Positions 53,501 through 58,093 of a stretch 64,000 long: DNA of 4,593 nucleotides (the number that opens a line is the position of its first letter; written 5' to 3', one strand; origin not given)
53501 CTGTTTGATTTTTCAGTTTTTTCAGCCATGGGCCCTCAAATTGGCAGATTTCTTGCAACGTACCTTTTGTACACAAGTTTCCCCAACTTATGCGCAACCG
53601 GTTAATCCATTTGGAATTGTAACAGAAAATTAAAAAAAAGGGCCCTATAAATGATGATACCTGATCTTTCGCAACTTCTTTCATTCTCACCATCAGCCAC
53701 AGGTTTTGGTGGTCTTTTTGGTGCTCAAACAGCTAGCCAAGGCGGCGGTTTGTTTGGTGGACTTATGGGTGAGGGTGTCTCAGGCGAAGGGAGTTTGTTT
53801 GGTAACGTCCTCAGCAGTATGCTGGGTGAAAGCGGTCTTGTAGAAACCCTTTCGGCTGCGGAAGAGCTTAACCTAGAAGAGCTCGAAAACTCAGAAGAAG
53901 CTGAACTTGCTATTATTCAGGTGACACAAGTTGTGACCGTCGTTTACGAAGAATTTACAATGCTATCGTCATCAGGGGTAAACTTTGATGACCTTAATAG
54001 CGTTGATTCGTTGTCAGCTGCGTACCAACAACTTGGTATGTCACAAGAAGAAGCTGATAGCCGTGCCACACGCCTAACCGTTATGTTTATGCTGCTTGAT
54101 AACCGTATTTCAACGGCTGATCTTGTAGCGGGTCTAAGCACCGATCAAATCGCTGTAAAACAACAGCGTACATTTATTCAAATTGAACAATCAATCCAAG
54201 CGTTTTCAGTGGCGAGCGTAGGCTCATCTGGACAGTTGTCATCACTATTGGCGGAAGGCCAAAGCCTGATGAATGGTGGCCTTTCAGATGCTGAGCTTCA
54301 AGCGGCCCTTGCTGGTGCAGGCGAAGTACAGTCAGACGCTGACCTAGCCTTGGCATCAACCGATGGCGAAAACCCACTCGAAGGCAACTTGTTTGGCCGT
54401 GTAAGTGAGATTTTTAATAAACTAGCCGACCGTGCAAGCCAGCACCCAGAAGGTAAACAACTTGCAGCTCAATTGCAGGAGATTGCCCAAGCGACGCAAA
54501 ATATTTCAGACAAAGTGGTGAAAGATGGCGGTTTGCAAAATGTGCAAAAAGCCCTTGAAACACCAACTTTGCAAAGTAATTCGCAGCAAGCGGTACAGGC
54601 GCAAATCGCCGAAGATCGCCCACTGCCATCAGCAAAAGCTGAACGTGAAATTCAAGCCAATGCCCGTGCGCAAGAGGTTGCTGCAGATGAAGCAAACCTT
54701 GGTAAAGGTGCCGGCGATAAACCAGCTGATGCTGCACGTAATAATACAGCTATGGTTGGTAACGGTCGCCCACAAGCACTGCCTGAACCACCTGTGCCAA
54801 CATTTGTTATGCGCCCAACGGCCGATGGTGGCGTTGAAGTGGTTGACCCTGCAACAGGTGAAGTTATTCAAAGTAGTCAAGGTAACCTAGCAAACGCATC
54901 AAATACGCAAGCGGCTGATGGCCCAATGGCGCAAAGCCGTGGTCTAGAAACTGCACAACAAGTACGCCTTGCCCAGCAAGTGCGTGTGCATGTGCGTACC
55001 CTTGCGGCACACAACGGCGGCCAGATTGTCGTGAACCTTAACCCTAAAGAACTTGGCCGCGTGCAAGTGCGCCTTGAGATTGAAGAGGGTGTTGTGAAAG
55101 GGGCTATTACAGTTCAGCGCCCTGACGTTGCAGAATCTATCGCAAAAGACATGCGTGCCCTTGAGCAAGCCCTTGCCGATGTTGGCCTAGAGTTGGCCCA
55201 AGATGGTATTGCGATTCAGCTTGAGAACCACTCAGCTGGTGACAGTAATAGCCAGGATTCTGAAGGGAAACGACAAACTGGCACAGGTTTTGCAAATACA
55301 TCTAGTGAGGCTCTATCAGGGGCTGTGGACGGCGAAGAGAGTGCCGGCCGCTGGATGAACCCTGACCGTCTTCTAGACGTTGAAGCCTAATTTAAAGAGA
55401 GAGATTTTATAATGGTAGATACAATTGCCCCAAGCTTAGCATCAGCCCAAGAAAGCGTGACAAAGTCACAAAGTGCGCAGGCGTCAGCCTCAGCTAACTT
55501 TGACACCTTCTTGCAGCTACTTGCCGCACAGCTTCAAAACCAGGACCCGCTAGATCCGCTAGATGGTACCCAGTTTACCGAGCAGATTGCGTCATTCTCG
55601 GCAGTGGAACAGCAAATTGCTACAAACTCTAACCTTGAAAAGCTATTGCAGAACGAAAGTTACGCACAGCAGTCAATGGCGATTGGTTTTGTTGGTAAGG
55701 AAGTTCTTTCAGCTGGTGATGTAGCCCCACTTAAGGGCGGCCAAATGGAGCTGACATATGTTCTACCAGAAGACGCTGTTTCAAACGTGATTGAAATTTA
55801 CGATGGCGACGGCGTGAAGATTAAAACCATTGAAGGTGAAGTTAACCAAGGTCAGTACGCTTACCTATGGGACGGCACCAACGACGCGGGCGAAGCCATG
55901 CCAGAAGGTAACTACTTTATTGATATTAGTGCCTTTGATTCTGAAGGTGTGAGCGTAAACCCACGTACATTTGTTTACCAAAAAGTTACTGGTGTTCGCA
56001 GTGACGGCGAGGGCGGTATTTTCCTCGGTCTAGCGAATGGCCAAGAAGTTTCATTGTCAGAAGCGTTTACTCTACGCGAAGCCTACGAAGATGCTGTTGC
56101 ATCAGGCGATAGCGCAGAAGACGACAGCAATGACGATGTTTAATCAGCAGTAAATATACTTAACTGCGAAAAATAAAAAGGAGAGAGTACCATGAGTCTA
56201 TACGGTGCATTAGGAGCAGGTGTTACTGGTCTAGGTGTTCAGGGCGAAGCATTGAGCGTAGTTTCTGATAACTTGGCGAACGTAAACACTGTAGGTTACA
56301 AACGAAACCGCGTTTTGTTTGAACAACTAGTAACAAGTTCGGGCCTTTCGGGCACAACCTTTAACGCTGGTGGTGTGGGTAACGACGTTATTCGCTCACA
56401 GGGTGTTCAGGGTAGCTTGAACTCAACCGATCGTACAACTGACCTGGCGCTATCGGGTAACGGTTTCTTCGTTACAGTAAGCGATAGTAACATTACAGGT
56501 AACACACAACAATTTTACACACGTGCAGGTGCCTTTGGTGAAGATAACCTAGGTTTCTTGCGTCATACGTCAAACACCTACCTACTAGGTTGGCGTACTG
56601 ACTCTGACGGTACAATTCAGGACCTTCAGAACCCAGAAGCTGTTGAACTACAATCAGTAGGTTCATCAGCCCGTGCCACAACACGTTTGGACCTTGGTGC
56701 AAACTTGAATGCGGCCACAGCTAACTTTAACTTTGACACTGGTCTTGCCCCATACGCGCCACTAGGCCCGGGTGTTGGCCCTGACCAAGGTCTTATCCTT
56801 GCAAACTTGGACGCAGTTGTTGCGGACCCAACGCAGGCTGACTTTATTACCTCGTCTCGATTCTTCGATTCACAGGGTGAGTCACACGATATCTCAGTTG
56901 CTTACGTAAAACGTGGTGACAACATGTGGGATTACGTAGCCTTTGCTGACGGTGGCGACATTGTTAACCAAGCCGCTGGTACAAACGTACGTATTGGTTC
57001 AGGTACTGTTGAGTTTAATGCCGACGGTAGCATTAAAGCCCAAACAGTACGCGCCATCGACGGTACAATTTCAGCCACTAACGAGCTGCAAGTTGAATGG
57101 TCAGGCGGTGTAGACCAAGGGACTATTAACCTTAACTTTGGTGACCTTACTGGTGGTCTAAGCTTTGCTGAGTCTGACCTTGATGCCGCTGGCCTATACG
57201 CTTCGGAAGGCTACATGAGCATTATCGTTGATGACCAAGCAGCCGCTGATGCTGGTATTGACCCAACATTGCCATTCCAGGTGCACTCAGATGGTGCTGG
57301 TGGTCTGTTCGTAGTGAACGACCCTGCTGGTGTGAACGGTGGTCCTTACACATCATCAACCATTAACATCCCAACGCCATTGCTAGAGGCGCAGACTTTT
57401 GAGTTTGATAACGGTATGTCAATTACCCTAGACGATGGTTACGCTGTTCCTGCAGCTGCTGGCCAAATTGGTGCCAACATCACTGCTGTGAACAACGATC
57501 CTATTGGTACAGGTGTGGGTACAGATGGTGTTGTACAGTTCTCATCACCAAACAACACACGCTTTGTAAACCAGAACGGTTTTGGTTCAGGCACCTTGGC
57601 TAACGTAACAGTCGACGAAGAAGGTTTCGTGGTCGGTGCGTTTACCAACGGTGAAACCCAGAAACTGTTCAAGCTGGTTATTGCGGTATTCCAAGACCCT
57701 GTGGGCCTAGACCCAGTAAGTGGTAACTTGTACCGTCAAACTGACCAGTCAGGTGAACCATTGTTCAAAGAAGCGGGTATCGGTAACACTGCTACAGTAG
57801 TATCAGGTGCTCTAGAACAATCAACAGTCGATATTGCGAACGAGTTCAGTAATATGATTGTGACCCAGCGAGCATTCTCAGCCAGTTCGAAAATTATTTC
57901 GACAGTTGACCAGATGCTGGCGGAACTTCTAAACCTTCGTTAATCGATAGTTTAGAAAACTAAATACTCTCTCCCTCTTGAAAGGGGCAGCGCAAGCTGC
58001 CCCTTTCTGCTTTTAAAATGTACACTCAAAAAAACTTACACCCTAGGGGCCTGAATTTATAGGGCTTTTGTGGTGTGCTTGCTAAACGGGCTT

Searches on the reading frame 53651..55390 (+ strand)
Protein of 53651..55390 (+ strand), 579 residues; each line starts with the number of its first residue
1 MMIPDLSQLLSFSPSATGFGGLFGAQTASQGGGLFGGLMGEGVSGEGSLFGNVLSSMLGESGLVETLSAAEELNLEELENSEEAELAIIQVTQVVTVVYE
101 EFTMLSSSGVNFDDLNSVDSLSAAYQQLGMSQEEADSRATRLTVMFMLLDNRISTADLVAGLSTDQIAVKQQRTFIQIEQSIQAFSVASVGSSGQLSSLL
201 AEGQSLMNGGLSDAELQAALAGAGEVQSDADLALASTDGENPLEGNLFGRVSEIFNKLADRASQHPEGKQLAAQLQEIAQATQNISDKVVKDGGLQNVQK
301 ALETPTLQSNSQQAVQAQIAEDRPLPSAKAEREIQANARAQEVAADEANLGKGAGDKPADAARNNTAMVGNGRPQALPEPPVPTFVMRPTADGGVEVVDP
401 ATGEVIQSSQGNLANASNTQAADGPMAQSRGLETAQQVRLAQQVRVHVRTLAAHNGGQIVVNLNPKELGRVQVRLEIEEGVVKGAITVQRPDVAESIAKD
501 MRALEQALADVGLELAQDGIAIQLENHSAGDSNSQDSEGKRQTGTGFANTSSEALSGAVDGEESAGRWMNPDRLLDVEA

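Call 50: search_protein_families(library=pfam, proteins=[window:53651-55390:+], max_evalue=0.0001)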
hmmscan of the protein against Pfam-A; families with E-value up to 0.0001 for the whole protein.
window:53651-55390:+ (579 aa): 1 family
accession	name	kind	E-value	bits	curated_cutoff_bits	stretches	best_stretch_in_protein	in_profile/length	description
PF02120.21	Flg_hook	-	5.6e-14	52.2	29.8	1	450-517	6-73/85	Flagellar hook-length control protein FliK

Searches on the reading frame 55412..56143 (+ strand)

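Call 50: search_protein_families(library=pfam, proteins=[window:55412-56143:+], max_evalue=0.0001)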
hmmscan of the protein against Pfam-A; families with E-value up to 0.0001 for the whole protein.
window:55412-56143:+ (243 aa): 3 families
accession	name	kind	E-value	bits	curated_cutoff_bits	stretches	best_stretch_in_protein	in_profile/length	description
PF03963.19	FlgD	-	3.4e-20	72.5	27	1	11-76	9-74/75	Flagellar hook capping protein - N-terminal region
PF13860.13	FlgD_ig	-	7.3e-13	48.7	27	1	109-174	8-75/79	FlgD Ig-like domain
PF13861.12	FLgD_tudor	-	2.7e-09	37.5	26.9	1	86-217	2-56/58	FlgD Tudor-like domain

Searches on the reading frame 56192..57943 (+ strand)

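Call 50: search_protein_families(library=pfam, proteins=[window:56192-57943:+], max_evalue=0.0001)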
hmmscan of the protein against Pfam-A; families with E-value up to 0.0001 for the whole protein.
window:56192-57943:+ (583 aa): 3 families
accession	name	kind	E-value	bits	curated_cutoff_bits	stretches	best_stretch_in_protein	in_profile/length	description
PF07559.19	FlgE_D2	-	2.6e-16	60.8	22.7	1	210-320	14-126/142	Flagellar basal body protein FlaE D2 domain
PF06429.18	Flg_bbr_C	-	3.3e-16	58.9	23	1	538-582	2-46/46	Flagellar basal body rod FlgEFG protein C-terminal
PF00460.25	Flg_bb_rod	-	5.3e-07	29.9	20.7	1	10-37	4-31/31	Flagella basal body rod protein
